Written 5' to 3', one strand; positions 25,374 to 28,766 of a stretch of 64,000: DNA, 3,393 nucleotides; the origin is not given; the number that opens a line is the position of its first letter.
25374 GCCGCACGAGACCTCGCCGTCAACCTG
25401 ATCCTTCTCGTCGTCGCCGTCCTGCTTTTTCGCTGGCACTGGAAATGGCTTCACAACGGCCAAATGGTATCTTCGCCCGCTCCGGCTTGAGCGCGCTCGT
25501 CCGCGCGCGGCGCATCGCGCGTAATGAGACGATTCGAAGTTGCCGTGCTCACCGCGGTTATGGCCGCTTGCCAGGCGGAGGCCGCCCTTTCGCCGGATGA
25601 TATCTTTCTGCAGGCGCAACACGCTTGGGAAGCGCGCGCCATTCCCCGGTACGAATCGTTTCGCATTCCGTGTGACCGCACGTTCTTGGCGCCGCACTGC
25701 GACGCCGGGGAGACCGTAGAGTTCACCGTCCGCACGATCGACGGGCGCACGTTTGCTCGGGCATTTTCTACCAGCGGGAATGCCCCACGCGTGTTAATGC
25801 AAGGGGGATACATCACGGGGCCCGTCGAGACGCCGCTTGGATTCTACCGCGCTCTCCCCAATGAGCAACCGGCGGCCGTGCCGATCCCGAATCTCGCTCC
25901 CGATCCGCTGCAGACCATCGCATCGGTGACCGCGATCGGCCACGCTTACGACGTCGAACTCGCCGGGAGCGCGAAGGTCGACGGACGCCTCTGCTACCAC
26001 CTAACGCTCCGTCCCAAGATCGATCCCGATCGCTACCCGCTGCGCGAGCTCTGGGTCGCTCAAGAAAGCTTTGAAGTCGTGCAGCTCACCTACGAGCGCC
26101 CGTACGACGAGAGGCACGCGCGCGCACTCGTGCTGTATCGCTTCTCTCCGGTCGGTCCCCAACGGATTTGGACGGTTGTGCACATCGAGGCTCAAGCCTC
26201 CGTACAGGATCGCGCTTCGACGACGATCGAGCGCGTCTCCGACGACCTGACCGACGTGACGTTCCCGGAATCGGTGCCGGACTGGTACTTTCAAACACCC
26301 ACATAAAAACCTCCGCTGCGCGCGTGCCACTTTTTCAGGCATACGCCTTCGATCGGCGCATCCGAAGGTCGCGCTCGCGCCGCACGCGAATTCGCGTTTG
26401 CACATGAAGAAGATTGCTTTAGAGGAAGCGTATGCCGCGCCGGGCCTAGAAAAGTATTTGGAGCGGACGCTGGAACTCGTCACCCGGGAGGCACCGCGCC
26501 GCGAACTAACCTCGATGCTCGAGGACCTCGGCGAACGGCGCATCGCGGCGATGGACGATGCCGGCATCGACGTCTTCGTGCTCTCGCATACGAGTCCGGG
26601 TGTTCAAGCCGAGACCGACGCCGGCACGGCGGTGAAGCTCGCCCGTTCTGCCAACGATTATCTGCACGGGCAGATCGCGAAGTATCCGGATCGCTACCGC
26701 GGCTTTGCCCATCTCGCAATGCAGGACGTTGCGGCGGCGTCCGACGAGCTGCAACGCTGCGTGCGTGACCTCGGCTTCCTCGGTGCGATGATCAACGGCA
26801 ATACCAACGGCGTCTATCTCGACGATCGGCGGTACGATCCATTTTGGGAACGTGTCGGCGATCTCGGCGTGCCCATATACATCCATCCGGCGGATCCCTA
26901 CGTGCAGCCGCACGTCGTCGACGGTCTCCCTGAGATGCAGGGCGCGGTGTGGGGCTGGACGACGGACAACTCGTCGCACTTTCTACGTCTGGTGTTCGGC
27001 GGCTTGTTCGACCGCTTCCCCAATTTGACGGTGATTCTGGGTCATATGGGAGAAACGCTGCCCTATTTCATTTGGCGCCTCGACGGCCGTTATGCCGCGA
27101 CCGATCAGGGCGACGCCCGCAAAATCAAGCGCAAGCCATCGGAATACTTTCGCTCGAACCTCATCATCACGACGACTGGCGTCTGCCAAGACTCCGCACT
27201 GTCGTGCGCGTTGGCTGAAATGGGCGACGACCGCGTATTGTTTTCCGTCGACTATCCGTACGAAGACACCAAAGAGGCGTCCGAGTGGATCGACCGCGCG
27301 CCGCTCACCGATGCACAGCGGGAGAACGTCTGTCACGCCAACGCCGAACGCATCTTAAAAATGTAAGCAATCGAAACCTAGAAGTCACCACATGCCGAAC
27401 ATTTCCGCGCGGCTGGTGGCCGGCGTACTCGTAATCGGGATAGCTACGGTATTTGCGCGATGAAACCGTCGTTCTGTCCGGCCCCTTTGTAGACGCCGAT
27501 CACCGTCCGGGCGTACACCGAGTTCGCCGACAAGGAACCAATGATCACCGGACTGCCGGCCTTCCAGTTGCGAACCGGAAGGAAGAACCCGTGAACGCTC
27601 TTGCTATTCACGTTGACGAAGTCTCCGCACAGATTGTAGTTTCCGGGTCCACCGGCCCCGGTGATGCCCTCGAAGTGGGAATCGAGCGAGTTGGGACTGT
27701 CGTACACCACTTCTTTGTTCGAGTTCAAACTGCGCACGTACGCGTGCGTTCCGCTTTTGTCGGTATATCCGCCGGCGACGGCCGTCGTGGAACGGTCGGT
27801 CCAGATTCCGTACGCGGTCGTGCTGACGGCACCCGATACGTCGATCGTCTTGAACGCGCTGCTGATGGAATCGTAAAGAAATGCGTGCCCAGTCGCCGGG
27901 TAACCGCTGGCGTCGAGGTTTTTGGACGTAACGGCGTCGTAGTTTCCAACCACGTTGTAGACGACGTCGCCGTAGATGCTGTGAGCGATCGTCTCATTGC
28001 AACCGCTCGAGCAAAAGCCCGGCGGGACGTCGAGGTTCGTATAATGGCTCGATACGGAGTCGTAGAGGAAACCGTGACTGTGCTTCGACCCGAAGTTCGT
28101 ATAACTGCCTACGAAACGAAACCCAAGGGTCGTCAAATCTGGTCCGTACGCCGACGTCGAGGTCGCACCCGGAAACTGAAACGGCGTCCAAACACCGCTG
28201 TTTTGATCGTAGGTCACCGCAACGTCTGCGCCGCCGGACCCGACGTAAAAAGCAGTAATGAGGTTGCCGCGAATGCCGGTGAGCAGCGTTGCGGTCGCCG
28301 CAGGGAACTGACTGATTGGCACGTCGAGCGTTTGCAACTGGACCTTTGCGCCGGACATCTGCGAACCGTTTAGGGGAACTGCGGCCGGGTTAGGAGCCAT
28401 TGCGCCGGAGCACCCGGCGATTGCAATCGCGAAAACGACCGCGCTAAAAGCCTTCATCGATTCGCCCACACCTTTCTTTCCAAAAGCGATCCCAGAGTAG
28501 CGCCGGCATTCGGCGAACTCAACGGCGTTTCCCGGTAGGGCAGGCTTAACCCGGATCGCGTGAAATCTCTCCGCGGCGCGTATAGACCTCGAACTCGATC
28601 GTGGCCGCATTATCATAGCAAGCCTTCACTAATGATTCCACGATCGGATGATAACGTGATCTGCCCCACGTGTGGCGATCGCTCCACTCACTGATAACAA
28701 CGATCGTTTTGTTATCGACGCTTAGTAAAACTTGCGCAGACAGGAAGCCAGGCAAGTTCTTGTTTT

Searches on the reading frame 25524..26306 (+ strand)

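Call 57: search_protein_families(library=pfam, proteins=[window:25524-26306:+], max_evalue=0.001)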
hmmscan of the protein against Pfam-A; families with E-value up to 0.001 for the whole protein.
window:25524-26306:+ (260 aa): 1 family
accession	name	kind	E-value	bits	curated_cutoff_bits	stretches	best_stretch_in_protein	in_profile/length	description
PF17131.11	LolA_like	-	1.8e-09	37.9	30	1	141-257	70-178/184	Outer membrane lipoprotein-sorting protein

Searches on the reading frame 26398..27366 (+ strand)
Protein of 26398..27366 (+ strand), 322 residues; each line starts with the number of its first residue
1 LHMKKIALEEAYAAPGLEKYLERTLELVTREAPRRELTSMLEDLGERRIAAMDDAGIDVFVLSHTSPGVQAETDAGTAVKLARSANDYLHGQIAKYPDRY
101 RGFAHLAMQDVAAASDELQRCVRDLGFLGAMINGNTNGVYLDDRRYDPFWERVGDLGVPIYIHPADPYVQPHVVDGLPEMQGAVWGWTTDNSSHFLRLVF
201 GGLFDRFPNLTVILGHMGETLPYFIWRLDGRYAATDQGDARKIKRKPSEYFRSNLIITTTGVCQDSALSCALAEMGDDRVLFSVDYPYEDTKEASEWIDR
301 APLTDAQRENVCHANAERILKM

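Call 57: search_protein_families(library=pfam, proteins=[window:26398-27366:+], max_evalue=0.001)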
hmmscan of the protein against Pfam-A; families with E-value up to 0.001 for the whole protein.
window:26398-27366:+ (322 aa): 1 family
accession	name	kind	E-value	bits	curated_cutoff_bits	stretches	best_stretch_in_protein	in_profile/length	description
PF04909.20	Amidohydro_2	-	5.7e-45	154.7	26.4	1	47-321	23-288/289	Amidohydrolase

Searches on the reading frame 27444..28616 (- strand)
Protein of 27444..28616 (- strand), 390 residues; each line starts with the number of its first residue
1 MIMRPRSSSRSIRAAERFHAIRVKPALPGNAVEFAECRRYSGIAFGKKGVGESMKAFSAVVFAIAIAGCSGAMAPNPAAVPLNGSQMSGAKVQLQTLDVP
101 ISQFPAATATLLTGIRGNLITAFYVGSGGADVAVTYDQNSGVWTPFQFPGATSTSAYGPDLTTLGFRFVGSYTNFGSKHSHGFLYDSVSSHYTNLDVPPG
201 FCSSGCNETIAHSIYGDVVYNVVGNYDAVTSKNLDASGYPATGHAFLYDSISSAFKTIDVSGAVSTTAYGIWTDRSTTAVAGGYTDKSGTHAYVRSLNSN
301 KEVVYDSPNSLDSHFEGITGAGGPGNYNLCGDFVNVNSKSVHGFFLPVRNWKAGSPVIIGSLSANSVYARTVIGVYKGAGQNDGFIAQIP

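Call 57: search_protein_families(library=pfam, proteins=[window:27444-28616:-], max_evalue=0.001)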
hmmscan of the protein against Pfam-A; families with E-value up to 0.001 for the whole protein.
window:27444-28616:- (390 aa): 1 family
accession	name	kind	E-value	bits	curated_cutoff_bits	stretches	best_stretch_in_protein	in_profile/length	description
PF20350.3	DUF6645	-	0.00047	20.7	27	0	96-171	25-96/119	Family of unknown function (DUF6645)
